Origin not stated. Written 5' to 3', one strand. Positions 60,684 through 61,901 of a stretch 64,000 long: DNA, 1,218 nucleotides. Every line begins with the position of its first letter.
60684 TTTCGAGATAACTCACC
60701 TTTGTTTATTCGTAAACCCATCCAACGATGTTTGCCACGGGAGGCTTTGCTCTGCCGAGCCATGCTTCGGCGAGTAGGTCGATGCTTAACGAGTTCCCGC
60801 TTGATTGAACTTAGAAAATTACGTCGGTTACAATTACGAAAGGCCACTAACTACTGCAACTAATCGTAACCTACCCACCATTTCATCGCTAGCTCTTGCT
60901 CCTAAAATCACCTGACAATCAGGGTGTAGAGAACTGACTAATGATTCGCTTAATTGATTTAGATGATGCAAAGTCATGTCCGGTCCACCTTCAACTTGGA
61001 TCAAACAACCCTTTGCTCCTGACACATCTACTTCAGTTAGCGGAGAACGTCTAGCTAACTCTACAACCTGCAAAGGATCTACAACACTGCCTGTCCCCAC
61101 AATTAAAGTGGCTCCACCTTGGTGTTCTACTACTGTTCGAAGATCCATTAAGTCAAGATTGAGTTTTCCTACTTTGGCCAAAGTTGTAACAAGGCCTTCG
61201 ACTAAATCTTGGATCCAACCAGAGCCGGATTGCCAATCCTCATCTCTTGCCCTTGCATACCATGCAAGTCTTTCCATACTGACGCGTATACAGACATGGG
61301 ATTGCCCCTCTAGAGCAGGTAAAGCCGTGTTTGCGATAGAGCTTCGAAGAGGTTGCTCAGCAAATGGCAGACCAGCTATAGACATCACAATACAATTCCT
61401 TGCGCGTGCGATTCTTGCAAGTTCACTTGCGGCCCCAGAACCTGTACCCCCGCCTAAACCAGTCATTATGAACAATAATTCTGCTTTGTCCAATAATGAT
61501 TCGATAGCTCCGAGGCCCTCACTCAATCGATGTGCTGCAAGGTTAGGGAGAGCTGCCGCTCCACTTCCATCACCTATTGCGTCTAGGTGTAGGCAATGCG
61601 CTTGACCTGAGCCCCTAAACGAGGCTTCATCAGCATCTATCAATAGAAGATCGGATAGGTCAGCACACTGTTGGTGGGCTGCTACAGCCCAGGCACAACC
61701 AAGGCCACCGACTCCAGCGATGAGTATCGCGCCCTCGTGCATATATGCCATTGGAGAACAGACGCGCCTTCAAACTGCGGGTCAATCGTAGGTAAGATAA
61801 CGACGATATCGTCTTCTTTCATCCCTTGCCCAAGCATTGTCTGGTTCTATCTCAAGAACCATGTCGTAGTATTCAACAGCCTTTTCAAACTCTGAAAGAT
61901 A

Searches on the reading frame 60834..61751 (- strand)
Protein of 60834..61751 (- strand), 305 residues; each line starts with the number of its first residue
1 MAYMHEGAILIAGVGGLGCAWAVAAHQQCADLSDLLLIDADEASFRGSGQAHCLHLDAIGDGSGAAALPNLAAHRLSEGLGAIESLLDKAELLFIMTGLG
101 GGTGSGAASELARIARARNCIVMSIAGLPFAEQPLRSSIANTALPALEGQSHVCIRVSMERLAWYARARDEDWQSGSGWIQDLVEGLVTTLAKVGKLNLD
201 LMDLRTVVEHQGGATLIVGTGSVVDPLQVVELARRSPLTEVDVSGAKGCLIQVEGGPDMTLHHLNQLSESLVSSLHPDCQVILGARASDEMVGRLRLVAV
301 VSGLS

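Call 57: search_protein_families(library=pfam, proteins=[window:60834-61751:-], max_evalue=0.01)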
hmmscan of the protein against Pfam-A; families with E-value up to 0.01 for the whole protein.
window:60834-61751:- (305 aa): 2 families
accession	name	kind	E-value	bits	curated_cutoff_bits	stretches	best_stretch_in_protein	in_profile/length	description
PF12327.13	FtsZ_C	-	3.8e-17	62.8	27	1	227-304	17-94/95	FtsZ family, C-terminal domain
PF00091.31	Tubulin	-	2.2e-15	57.9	33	1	9-162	2-185/190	Tubulin/FtsZ family, GTPase domain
